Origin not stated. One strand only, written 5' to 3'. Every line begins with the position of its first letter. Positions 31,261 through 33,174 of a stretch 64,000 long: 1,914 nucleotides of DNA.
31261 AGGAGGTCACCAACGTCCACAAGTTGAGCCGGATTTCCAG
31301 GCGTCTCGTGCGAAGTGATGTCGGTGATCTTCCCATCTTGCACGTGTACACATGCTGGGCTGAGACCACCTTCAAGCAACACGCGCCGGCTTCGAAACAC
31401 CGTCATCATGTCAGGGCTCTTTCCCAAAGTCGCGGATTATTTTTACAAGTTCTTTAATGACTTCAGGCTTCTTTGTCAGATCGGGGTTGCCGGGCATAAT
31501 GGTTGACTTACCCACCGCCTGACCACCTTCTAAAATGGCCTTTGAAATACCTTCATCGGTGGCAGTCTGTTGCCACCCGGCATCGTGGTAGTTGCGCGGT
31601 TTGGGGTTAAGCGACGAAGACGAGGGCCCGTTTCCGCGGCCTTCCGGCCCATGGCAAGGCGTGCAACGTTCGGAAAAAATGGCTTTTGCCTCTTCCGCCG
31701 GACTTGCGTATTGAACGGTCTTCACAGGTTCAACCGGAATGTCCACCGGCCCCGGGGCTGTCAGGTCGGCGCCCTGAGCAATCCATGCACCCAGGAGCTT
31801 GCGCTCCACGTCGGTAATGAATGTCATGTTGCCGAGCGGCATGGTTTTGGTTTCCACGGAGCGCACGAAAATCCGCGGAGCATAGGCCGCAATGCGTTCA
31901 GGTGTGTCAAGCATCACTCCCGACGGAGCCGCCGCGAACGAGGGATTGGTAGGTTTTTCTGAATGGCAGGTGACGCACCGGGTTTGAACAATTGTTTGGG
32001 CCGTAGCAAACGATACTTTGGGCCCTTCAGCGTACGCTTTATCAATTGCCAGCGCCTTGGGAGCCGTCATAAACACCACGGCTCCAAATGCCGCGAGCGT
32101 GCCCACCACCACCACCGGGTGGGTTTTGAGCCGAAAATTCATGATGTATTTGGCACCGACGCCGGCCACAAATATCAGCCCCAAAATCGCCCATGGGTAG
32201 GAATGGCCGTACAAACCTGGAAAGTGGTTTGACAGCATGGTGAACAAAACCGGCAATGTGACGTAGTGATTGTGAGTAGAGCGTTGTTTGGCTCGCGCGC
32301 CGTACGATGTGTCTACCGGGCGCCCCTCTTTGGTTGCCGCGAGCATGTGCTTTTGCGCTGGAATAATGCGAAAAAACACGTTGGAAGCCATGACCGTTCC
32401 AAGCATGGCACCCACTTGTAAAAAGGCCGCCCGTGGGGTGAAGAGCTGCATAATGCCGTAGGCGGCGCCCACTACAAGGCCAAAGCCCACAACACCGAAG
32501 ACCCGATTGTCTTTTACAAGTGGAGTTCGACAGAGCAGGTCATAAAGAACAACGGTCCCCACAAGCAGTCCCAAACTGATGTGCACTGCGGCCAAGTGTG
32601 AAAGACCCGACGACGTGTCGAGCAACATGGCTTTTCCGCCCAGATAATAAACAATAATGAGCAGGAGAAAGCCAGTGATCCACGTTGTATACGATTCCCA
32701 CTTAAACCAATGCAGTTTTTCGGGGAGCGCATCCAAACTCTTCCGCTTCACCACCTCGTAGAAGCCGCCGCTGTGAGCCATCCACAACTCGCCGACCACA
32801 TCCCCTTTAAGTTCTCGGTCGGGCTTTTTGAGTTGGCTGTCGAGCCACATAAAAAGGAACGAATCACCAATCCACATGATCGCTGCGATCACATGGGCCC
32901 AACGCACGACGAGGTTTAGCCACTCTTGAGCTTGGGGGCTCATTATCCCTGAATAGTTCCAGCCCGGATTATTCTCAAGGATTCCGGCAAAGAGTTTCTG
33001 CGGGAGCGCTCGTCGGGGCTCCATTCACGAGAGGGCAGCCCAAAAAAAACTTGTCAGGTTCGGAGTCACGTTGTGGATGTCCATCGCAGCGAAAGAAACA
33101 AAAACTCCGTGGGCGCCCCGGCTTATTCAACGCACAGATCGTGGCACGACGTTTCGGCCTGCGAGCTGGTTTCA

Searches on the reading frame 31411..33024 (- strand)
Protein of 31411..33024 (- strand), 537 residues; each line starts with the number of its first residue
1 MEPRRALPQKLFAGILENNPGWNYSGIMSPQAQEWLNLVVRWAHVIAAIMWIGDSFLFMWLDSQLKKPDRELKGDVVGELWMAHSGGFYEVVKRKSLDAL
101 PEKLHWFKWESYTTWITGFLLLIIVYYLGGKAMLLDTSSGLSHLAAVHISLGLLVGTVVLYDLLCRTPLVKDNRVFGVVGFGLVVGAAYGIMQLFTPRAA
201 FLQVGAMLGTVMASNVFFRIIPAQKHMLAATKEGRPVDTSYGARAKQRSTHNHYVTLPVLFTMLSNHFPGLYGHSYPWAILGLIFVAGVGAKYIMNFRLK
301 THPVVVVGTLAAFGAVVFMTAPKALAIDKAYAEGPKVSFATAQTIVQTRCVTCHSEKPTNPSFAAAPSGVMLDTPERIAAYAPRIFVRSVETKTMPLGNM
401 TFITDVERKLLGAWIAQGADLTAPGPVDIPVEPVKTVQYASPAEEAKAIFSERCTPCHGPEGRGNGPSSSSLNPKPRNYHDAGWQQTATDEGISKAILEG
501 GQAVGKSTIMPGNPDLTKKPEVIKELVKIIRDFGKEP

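Call 9: search_protein_families(library=pfam, proteins=[window:31411-33024:-])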
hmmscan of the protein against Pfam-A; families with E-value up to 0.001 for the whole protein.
window:31411-33024:- (537 aa): 4 families
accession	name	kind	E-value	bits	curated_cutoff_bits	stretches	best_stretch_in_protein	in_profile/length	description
PF06181.16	Urate_ox_N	-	4.2e-105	351.8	26.9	1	32-316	3-288/295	Urate oxidase N-terminal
PF00034.26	Cytochrom_C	-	9.6e-10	40.1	21.3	1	443-514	1-68/90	Cytochrome c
PF13442.11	Cytochrome_CBB3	-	4.3e-08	33.8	27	0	443-502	3-46/68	Cytochrome C oxidase, cbb3-type, subunit III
PF14376.11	Haem_bd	-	0.00015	22.2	27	0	340-365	32-57/133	Haem-binding domain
